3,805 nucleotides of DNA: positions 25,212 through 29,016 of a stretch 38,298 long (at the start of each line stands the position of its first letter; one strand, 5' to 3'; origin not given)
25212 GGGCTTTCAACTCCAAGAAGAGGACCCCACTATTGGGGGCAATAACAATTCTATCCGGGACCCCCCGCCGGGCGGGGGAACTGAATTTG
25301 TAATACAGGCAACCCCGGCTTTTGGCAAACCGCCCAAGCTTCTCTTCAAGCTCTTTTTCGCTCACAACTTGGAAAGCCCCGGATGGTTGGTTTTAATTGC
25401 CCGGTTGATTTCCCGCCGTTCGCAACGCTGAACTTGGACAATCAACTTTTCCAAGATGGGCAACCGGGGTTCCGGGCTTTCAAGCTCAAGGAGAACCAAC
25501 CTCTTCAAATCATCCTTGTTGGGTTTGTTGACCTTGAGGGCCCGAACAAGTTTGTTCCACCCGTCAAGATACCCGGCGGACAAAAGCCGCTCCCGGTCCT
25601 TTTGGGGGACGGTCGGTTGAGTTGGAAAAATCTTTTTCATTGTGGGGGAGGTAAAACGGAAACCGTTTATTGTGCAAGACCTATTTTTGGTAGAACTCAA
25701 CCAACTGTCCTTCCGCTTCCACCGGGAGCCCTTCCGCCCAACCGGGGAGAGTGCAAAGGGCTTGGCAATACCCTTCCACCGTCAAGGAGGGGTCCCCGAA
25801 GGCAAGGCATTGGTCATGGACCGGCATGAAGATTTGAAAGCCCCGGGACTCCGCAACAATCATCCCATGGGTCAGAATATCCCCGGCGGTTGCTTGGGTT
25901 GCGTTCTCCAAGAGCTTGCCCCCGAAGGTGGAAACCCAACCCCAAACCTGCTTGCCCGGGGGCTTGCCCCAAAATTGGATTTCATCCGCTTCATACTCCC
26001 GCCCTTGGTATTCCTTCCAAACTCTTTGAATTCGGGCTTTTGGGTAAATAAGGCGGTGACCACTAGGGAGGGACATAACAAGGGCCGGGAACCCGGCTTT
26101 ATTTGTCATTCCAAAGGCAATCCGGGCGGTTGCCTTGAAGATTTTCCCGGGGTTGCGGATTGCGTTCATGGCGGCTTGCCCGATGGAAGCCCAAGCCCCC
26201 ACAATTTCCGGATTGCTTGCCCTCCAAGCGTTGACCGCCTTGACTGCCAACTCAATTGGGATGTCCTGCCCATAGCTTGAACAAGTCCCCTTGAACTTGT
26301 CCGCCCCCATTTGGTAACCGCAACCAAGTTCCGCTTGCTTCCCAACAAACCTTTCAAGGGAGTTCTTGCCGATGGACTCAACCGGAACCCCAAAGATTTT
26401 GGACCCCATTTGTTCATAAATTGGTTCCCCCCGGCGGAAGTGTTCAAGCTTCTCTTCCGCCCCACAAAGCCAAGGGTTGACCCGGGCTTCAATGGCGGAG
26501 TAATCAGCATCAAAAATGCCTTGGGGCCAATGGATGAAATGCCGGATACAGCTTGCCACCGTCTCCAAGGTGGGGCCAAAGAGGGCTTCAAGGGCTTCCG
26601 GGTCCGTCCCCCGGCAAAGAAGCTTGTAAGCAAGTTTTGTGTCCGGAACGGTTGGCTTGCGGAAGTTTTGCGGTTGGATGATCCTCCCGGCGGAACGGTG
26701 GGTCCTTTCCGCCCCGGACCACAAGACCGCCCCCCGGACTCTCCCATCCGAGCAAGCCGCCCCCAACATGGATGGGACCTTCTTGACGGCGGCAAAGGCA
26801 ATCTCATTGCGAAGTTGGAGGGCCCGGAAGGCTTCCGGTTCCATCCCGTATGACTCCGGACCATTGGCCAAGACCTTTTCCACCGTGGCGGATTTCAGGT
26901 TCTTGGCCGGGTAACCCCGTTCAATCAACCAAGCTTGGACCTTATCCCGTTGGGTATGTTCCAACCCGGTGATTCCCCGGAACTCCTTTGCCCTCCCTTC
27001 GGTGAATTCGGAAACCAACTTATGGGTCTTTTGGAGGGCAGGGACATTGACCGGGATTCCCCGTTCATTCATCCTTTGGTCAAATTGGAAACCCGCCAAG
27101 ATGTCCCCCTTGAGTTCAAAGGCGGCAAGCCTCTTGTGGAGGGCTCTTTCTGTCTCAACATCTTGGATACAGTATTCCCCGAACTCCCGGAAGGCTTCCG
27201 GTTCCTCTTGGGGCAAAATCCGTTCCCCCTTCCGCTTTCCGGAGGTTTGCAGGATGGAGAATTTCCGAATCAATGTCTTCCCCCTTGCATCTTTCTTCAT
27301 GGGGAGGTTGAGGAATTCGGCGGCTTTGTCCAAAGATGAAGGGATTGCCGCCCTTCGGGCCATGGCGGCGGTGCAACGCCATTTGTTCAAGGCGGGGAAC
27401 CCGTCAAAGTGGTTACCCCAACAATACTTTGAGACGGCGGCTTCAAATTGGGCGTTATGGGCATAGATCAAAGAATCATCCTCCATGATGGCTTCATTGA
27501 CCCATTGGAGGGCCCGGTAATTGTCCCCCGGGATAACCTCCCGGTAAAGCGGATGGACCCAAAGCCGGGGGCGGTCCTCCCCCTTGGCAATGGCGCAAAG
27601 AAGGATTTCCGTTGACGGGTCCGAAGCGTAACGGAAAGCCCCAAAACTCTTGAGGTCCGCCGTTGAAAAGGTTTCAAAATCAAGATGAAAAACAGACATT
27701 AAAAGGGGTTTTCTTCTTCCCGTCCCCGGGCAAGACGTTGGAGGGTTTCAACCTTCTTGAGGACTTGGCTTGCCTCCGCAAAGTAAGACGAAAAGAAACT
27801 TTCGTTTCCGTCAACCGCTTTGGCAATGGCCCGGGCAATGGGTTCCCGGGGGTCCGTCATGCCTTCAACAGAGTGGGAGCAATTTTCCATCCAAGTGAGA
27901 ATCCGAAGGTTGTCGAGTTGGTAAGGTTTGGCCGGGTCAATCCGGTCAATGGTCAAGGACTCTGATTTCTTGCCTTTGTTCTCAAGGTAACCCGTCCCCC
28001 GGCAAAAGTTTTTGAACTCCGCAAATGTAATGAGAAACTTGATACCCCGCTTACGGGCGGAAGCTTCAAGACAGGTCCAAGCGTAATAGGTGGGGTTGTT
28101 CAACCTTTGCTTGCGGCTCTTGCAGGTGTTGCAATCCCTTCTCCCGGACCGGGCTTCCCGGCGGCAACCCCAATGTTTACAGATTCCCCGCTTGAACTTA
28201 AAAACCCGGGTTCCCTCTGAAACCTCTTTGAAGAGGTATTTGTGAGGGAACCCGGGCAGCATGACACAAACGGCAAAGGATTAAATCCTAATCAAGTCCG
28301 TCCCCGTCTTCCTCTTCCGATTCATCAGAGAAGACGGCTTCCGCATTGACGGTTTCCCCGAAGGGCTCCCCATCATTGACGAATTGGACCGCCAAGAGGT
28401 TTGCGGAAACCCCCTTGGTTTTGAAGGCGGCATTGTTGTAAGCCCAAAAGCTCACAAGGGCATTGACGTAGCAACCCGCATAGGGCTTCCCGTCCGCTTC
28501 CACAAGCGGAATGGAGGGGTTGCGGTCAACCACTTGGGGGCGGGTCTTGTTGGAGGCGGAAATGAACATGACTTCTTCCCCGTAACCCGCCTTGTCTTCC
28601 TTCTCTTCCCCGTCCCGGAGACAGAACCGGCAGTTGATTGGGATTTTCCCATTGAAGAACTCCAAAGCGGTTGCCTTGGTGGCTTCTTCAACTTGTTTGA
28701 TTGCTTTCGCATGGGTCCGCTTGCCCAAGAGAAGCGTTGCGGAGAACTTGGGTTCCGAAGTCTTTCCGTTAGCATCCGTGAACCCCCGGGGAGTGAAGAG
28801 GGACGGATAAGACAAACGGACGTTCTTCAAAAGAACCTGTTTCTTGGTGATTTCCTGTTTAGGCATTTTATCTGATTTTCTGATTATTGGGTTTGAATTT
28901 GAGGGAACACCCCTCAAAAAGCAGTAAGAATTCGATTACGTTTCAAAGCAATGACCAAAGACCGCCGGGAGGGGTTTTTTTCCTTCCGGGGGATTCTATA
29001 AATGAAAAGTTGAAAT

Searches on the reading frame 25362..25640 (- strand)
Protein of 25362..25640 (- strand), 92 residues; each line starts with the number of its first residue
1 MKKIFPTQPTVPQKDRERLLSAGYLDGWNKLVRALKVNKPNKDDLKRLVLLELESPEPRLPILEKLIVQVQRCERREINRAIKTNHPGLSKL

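Call 49: search_protein_families(library=pfam, proteins=[window:25362-25640:-], max_evalue=0.1)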
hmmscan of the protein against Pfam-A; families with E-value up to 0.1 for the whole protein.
window:25362-25640:- (92 aa): 0 families

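Call 56: search_protein_families(library=phrogs, proteins=[window:25362-25640:-], max_evalue=0.01)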
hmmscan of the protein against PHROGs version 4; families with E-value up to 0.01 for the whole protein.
window:25362-25640:- (92 aa): 0 families

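Call 67: search_solved_structures(query=window:25362-25640:-, max_evalue=5)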
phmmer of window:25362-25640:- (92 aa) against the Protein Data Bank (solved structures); distinct sequences matched with E-value up to 5: 0.

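Call 70: search_protein_families(library=ncbifam, proteins=[window:25362-25640:-], max_evalue=0.1)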
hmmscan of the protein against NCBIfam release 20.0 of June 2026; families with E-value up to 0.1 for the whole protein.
window:25362-25640:- (92 aa): 0 families

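Call 75: find_homologous_proteins(query=window:25362-25640:-, max_evalue=0.001)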
Query window:25362-25640:- (92 aa): 6 proteins with E <= 0.001 among 9 candidates.
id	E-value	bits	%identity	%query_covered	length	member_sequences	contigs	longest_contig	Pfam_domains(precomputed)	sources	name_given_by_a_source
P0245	7.8e-53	194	100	100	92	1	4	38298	-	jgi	jgi:hypothetical protein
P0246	6.0e-27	111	63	100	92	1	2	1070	-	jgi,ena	jgi:hypothetical protein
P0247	7.9e-27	111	69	92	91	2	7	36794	-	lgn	-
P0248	8.1e-27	111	62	98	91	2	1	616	-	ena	-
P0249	1.4e-26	110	60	100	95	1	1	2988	-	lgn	-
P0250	1.1e-24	104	61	98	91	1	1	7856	-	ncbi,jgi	jgi:hypothetical protein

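Call 76: find_encoding_contigs(protein=P0247, flank=10000, max_places=1)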
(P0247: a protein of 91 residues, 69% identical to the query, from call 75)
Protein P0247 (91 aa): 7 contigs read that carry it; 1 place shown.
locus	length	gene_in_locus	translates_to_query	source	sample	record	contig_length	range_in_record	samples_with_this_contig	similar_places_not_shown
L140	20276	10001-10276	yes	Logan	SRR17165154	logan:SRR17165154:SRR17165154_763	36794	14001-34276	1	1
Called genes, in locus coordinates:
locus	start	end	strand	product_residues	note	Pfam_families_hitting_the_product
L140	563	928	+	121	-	PF13392:HNH_3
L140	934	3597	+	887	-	PF08707:PriCT_2, PF19263:DUF5906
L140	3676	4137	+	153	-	-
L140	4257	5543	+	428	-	PF10926:DUF2800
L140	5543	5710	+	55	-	-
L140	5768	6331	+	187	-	PF10991:Enc34_ssDNA-bd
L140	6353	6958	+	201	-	-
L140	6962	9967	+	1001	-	PF00476:DNA_pol_A (weak)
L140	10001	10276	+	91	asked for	-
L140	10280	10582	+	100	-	-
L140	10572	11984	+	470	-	PF00176:SNF2-rel_dom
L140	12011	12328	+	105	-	-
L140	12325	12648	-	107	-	-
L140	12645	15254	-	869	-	PF13550:Phage-tail_3 (faint), PF24801:FNIII-A_GpJ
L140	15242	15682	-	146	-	-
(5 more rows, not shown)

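Call 85: predict_structure(alignment_id=A1)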
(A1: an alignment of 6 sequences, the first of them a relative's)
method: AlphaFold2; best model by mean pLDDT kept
length: 92 residues; sequences in the alignment: 6
mean_pLDDT: 92.2   pTM: 0.80
mean pLDDT of the five models: 92.2, 92.2, 92.0, 90.5, 87.5
residues with pLDDT >= 90: 77; 70-90: 12; 50-70: 3; < 50: 0
segments of 3 or more residues with pLDDT < 50: none
pLDDT, mean of each block of 10 residues (from residue 1): 87 94 94 92 96 95 96 92 89 67
secondary structure, 60 per line:
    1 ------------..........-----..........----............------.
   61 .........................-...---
elements in order: H13-22 H28-37 H42-53 H60-85

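Call 88: fold_search(model_id=the predicted structure, library=pdb)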
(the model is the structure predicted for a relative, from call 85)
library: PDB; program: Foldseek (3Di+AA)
matches with E <= 10: 64; with E <= 0.001: 0
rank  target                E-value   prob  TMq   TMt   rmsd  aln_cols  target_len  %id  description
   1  6ww7_B                1.1e+00  0.16  0.31  0.15   7.5        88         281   16  Structure of the human ER membrane protein complex in a lipid nanodisc (released 2020-05-27)
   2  3mzg_A                2.1e+00  0.16  0.39  0.21  12.9        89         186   17  Crystal structure of a human prolactin receptor antagonist in complex with the extracellular domain of the human prola (released 2010-09-29)
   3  1urf_MODEL_1_A        2.1e+00  0.15  0.33  0.38  13.2        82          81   15  HR1b domain from PRK1 (released 2003-11-06)
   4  8j0n_B                2.6e+00  0.10  0.30  0.14   7.7        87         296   18  cryo-EM structure of human EMC (released 2024-04-03)
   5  3n06_A                2.9e+00  0.14  0.38  0.21  12.8        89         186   17  A mutant human Prolactin receptor antagonist H27A in complex with the extracellular domain of the human prolactin rece (released 2010-09-29)
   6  3ncb_A                3.1e+00  0.12  0.39  0.21  12.8        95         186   16  A mutant human Prolactin receptor antagonist H180A in complex with the extracellular domain of the human prolactin rec (released 2010-09-29)
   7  1vke_D                3.2e+00  0.15  0.38  0.36   8.6        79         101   16  Crystal structure of carboxymuconolactone decarboxylase family protein possibly involved in antioxidative response (TM (released 2004-06-08)
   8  6y4l_A                3.2e+00  0.09  0.30  0.15   7.2        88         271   16  Crystal structure of human ER membrane protein complex subunits EMC2 and EMC9 (released 2020-05-27)
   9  3n0p_A                3.6e+00  0.12  0.39  0.21  13.0        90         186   17  A mutant human Prolactin receptor antagonist H30A in complex with the extracellular domain of the human prolactin rece (released 2010-09-29)
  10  3q7l_B                3.9e+00  0.14  0.39  0.20  13.0        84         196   13  Crystal structure of the E2 domain of amyloid precursor-like protein 1 (released 2011-06-29)
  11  9zz6_B                4.9e+00  0.08  0.34  0.16   7.1        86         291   19  The ER membrane protein complex acts as a chaperone to promote voltage-gated calcium channel assembly (released 2026-02-18)
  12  8eoi_B                4.9e+00  0.07  0.29  0.14   6.5        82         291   17  Structure of a human EMC:human Cav1.2 channel complex in GDN detergent (released 2023-05-24)
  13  4rd9_A                5.2e+00  0.12  0.39  0.21  12.4        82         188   13  X-RAY STRUCTURE OF THE APO FORM OF THE AMYLOID PRECURSOR PROTEIN-LIKE PROTEIN 1 (APLP1) E2 DOMAIN (released 2015-03-11)
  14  7ado_B                5.2e+00  0.07  0.30  0.15   6.7        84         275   17  Cryo-EM structure of human ER membrane protein complex in lipid nanodiscs (released 2020-12-02)
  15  4rd9_B                5.5e+00  0.11  0.39  0.21  14.5        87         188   13  X-RAY STRUCTURE OF THE APO FORM OF THE AMYLOID PRECURSOR PROTEIN-LIKE PROTEIN 1 (APLP1) E2 DOMAIN (released 2015-03-11)
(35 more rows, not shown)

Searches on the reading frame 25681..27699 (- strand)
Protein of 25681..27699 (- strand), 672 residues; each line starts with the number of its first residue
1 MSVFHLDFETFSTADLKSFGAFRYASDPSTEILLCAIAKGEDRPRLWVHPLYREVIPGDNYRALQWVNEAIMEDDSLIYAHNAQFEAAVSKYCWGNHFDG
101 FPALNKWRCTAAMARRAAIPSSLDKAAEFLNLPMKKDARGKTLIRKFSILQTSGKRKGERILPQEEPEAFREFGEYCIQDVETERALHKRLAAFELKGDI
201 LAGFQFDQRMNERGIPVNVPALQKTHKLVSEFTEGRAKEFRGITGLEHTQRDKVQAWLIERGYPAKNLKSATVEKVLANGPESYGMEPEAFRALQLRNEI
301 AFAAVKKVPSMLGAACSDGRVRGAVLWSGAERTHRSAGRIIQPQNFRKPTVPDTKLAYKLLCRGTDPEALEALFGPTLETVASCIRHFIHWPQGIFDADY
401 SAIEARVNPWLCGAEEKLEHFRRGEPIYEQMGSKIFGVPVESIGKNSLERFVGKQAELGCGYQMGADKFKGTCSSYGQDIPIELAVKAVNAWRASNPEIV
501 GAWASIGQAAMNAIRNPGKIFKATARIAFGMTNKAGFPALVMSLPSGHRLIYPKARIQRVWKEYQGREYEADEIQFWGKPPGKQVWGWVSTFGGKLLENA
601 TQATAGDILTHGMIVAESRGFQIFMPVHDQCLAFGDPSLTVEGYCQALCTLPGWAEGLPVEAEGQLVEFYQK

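Call 24: search_protein_families(library=pfam, proteins=[window:25681-27699:-], max_evalue=0.01)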
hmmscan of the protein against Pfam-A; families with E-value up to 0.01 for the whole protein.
window:25681-27699:- (672 aa): 1 family
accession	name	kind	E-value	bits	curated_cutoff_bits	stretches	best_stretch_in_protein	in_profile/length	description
PF00476.26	DNA_pol_A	-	5.9e-08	32.5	34.3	1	385-471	141-228/381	DNA polymerase family A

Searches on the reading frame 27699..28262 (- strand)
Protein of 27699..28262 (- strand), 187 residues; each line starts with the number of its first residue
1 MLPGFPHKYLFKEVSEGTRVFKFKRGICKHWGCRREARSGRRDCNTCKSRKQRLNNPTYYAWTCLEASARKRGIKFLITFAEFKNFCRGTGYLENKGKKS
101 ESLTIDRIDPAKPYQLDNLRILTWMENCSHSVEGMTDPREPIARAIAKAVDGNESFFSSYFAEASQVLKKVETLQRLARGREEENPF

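Call 24: search_protein_families(library=pfam, proteins=[window:27699-28262:-], max_evalue=0.01)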
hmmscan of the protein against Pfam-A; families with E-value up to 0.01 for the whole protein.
window:27699-28262:- (187 aa): 0 families

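Call 56: search_protein_families(library=phrogs, proteins=[window:27699-28262:-], max_evalue=0.01)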
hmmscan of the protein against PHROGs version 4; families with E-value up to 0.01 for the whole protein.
window:27699-28262:- (187 aa): 7 families
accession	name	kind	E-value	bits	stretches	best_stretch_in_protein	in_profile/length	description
phrog_1035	-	DNA, RNA and nucleotide metabolism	4.5e-11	44.1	1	25-130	89-210/271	endonuclease VII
phrog_3322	-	DNA, RNA and nucleotide metabolism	3.9e-09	37.6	1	36-130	27-133/162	endonuclease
phrog_3377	-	DNA, RNA and nucleotide metabolism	1.9e-07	32.1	1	69-131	36-94/196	HNH endonuclease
phrog_3118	-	DNA, RNA and nucleotide metabolism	4.7e-07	30.5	1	67-119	23-85/287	HNH endonuclease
phrog_16521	-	unknown function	2.8e-05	25.4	1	67-128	16-77/178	-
phrog_374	-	DNA, RNA and nucleotide metabolism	3.9e-05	23.6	1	28-129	244-350/617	HNH endonuclease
phrog_8790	-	DNA, RNA and nucleotide metabolism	0.00012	23.1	1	51-128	33-100/241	restriction endonuclease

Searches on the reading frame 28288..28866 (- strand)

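Call 24: search_protein_families(library=pfam, proteins=[window:28288-28866:-], max_evalue=0.01)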
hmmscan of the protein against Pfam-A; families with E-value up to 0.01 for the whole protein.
window:28288-28866:- (192 aa): 1 family
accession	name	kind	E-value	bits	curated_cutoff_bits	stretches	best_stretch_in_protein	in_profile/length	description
PF10991.15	Enc34_ssDNA-bd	-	2.6e-40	138.4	26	1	10-187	2-174/176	Enterobacter phage Enc34, ssDNA-binding protein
